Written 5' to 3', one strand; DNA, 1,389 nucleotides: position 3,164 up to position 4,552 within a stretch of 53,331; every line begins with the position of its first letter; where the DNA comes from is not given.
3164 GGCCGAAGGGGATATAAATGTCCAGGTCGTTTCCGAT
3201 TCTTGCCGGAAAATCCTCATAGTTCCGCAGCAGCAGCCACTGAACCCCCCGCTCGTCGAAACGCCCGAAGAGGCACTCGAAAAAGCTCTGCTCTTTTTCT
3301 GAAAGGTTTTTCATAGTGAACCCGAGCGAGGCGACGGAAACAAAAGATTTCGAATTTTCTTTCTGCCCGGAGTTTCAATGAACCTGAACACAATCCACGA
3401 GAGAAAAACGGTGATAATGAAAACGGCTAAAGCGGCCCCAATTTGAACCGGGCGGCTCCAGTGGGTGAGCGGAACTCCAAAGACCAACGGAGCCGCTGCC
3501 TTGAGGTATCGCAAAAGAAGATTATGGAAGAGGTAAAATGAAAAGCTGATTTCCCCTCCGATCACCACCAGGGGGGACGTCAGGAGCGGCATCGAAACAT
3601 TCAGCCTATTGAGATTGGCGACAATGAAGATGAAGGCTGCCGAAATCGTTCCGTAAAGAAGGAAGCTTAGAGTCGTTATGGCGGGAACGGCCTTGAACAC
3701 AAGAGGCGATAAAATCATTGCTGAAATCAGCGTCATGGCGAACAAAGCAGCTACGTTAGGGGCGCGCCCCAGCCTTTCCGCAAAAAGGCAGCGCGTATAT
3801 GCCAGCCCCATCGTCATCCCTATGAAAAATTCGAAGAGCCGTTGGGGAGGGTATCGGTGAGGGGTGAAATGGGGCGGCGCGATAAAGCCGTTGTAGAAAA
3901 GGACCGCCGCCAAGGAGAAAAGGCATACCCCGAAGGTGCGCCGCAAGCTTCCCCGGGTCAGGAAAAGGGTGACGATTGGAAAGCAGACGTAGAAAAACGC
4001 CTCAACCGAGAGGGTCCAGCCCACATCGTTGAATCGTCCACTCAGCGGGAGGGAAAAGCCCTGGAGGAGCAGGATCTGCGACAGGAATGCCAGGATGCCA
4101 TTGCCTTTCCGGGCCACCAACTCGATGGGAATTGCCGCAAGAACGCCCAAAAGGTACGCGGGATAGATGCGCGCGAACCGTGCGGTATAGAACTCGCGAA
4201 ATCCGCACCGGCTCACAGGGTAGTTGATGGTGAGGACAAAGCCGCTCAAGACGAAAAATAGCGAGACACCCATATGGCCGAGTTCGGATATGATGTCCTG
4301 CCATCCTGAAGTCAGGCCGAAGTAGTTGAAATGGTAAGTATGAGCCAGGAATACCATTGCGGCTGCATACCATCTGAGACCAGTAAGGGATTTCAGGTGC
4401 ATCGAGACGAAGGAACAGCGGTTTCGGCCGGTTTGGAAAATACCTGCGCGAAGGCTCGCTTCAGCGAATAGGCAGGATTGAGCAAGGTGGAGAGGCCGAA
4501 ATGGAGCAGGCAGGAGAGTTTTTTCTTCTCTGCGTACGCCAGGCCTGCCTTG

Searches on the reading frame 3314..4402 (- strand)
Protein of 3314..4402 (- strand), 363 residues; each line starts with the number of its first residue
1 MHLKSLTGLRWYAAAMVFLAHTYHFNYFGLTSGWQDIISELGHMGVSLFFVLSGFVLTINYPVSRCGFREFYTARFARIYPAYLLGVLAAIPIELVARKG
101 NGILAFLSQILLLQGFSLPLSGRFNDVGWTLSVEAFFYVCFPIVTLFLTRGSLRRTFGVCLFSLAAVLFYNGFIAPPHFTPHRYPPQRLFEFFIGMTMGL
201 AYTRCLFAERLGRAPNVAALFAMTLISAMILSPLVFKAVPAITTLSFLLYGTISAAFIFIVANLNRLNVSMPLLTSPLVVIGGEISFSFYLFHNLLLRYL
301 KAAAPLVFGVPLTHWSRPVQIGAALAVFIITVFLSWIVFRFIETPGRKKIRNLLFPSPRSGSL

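Call 74: search_protein_families(library=pfam, proteins=[window:3314-4402:-], max_evalue=0.00001)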
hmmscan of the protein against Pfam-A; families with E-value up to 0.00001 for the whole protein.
window:3314-4402:- (363 aa): 1 family
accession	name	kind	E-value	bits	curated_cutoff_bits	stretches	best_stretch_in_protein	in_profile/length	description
PF01757.29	Acyl_transf_3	-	1e-27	97.5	31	1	4-339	2-325/326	Acyltransferase domain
